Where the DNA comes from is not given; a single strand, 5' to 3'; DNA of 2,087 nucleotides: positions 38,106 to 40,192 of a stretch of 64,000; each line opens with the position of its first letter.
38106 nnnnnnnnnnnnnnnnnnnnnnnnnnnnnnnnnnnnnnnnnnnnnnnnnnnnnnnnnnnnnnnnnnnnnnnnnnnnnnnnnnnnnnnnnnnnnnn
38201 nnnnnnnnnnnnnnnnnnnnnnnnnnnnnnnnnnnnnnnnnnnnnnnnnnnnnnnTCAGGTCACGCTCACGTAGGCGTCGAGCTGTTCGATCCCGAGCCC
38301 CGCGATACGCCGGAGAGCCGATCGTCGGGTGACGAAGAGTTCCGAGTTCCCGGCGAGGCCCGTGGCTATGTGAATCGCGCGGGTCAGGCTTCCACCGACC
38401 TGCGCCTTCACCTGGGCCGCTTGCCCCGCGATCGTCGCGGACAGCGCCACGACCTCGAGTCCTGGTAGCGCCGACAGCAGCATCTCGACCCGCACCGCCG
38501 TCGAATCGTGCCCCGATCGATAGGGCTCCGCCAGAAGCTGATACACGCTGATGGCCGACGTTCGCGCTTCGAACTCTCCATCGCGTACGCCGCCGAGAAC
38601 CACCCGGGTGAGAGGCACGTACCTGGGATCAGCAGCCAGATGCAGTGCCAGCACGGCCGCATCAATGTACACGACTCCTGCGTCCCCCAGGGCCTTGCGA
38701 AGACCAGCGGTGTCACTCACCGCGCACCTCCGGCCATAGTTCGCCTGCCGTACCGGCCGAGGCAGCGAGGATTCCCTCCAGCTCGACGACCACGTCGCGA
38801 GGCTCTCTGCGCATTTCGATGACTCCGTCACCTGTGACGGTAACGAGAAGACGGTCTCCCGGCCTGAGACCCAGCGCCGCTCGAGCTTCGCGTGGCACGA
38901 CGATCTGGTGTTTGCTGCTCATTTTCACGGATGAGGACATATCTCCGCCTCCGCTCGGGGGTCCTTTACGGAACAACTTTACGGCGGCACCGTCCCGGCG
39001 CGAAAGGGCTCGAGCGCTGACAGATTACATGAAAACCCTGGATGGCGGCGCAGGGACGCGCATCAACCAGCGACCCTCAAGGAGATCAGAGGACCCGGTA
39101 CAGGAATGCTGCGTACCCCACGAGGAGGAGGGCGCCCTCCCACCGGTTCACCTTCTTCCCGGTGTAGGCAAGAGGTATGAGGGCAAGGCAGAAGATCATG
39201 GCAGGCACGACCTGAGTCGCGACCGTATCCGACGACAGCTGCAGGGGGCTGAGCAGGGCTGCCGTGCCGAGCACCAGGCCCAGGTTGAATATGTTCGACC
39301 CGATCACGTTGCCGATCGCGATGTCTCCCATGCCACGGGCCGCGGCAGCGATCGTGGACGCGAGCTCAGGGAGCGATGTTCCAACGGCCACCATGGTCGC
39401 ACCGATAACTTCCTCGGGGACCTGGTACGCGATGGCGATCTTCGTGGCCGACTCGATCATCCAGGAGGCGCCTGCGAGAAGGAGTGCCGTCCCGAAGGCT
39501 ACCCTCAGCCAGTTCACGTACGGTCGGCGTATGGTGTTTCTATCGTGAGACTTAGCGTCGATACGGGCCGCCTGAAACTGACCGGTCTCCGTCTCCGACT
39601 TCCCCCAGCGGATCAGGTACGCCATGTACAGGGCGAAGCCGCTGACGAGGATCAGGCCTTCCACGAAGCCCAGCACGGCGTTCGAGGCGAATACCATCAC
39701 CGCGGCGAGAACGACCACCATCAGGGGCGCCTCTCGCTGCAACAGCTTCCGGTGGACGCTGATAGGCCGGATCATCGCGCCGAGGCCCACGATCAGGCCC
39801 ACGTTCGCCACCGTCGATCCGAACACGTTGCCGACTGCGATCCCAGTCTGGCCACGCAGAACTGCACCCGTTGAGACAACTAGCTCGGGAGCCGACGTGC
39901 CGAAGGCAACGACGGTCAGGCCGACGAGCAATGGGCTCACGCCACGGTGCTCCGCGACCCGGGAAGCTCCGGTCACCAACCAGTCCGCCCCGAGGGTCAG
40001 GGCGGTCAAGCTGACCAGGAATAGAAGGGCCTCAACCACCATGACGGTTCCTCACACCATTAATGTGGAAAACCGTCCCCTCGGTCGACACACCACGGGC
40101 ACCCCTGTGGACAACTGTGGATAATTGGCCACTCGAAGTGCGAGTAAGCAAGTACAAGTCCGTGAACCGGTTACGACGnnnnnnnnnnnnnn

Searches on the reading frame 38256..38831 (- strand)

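Call 83: search_protein_families(library=pfam, proteins=[window:38256-38831:-], max_evalue=0.0001)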
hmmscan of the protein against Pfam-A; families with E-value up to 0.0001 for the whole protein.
window:38256-38831:- (191 aa): 1 family
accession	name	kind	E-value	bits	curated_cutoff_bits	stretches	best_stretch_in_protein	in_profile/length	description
PF01850.27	PIN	-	6.1e-05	24.1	23.6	1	55-178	2-119/120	PIN domain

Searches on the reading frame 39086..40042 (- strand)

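Call 83: search_protein_families(library=pfam, proteins=[window:39086-40042:-], max_evalue=0.0001)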
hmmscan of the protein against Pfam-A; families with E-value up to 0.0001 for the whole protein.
window:39086-40042:- (318 aa): 1 family
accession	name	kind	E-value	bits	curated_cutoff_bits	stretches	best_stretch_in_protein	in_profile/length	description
PF01699.29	Na_Ca_ex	-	6.3e-63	211.7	24.9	2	178-316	3-148/151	Sodium/calcium exchanger protein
